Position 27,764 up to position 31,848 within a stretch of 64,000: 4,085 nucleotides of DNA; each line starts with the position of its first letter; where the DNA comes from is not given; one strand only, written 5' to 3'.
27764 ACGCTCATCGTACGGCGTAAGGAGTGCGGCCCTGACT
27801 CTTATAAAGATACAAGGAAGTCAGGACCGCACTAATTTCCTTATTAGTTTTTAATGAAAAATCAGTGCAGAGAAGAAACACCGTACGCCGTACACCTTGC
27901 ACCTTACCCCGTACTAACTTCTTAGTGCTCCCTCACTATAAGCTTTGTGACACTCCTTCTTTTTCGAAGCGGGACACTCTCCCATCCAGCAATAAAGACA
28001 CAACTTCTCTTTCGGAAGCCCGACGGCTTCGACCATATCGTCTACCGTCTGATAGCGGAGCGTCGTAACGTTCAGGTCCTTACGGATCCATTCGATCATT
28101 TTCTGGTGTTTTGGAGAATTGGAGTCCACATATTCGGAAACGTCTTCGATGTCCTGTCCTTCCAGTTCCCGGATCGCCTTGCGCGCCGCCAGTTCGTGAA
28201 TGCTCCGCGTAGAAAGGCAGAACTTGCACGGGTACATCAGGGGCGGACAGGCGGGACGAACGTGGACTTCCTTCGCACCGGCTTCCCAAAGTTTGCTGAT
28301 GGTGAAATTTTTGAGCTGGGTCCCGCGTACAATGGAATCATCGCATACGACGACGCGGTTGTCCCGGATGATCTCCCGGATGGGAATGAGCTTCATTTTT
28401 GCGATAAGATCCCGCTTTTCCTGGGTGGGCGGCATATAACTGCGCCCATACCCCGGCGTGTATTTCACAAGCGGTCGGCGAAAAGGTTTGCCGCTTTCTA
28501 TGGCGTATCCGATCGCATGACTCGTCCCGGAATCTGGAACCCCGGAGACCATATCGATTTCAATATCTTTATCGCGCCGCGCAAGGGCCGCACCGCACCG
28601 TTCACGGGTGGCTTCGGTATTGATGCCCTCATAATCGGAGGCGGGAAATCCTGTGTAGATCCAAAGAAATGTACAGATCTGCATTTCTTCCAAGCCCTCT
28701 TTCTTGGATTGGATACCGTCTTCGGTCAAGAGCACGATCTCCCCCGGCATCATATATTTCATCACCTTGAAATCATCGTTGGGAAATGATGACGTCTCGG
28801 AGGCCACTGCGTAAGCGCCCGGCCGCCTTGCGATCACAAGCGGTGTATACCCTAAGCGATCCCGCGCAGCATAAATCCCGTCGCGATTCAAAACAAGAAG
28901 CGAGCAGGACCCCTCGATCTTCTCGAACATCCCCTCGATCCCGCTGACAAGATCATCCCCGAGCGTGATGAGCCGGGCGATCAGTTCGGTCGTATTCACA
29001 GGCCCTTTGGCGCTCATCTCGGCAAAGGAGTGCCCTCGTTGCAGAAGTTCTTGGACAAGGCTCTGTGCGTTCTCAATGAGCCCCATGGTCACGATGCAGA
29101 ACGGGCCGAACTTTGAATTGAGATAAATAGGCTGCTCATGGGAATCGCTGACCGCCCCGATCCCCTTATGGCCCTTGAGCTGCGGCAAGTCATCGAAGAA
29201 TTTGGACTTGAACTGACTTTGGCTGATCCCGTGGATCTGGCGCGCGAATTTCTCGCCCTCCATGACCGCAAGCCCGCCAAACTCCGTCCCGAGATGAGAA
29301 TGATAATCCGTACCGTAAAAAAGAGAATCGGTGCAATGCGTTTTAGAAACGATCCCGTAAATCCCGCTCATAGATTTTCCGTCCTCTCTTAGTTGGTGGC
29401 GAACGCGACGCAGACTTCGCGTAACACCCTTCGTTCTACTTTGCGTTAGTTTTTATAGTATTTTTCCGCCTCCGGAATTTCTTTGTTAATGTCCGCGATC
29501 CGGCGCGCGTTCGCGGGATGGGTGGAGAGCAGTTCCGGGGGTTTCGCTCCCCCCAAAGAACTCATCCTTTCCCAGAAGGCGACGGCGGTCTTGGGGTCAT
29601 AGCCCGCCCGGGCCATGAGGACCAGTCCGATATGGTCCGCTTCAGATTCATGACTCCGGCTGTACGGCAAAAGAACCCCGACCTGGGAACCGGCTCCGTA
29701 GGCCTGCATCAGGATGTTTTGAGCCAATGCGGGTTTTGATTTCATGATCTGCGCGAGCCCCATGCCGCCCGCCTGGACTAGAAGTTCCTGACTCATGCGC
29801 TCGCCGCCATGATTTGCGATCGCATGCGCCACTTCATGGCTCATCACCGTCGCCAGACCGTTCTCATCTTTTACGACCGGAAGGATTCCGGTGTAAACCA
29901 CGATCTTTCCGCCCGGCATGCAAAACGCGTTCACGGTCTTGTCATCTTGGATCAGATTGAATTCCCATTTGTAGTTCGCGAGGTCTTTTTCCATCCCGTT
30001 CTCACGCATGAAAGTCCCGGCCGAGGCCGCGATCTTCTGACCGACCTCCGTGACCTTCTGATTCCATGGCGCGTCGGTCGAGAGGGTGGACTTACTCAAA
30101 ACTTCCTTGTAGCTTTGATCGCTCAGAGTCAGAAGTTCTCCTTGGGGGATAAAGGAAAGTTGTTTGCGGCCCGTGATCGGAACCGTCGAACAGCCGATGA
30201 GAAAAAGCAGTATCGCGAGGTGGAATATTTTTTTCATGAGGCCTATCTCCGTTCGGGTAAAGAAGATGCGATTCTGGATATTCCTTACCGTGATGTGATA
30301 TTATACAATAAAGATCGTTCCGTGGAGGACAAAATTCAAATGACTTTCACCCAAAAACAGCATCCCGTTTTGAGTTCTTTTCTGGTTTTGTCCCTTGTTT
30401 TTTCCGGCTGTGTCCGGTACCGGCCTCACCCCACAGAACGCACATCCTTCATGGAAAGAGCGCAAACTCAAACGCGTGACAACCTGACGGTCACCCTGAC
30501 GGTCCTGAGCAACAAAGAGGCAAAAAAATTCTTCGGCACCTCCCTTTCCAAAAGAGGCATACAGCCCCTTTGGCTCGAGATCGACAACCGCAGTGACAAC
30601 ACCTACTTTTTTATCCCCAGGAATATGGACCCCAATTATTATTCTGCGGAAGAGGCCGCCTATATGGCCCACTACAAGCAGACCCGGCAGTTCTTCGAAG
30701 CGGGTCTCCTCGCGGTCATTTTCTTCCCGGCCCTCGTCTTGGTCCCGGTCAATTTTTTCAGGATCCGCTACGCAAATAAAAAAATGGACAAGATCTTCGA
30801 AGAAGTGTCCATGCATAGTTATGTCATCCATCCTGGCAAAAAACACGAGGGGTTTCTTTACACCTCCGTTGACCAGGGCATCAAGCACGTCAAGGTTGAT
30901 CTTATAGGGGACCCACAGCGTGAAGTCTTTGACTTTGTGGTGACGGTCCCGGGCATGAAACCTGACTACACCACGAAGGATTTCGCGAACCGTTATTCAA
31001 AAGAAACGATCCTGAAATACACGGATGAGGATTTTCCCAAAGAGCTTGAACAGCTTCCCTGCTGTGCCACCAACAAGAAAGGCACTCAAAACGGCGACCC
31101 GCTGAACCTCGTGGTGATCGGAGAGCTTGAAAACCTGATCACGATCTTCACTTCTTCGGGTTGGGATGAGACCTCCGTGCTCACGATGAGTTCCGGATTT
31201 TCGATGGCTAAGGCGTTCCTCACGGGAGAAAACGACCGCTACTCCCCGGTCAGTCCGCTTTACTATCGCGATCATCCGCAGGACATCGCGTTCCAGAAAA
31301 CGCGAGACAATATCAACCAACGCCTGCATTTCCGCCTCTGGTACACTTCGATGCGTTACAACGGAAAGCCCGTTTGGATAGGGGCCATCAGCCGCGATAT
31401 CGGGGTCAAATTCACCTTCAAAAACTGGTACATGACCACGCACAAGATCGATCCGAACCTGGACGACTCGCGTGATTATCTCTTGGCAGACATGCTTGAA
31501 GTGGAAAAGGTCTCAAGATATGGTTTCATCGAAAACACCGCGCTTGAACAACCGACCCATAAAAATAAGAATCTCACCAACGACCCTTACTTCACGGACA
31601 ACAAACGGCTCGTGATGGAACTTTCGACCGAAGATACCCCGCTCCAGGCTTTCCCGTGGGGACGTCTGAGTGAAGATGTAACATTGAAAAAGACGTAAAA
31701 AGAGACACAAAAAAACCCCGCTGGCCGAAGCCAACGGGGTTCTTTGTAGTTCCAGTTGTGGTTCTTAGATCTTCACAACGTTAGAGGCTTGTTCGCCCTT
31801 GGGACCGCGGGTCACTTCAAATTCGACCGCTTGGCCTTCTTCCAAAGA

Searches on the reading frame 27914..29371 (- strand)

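Call 63: search_protein_families(library=pfam, proteins=[window:27914-29371:-], max_evalue=0.00001)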
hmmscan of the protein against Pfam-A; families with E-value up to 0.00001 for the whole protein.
window:27914-29371:- (485 aa): 2 families
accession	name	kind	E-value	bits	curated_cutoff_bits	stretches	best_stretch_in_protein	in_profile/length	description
PF13537.11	GATase_7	-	3.1e-14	53.5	25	1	75-196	9-121/123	Glutamine amidotransferase domain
PF13522.11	GATase_6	-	1.9e-06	28.3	27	1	73-192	24-130/130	Glutamine amidotransferase domain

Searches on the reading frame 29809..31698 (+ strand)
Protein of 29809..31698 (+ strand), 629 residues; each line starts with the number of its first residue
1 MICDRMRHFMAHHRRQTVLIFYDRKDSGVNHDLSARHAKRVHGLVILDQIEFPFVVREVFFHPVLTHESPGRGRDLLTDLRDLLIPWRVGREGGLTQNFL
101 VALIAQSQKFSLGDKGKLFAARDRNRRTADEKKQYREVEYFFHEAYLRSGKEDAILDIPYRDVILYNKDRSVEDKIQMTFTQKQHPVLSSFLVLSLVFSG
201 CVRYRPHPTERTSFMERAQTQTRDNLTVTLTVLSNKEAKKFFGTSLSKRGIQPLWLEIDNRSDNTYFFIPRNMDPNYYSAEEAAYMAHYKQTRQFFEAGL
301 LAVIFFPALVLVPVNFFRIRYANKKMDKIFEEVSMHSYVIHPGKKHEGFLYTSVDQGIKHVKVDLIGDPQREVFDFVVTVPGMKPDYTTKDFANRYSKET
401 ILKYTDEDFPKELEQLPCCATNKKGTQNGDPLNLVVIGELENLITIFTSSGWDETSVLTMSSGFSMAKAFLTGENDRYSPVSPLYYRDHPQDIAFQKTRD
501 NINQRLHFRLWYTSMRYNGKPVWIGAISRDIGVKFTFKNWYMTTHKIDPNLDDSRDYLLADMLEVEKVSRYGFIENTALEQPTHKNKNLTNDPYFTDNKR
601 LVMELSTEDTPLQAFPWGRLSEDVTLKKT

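Call 63: search_protein_families(library=pfam, proteins=[window:29809-31698:+], max_evalue=0.00001)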
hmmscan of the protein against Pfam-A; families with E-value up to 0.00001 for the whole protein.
window:29809-31698:+ (629 aa): 1 family
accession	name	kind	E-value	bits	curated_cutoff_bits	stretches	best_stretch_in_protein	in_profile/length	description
PF14067.11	LssY_C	-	6.7e-49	166.5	25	1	419-599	7-187/188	LssY C-terminus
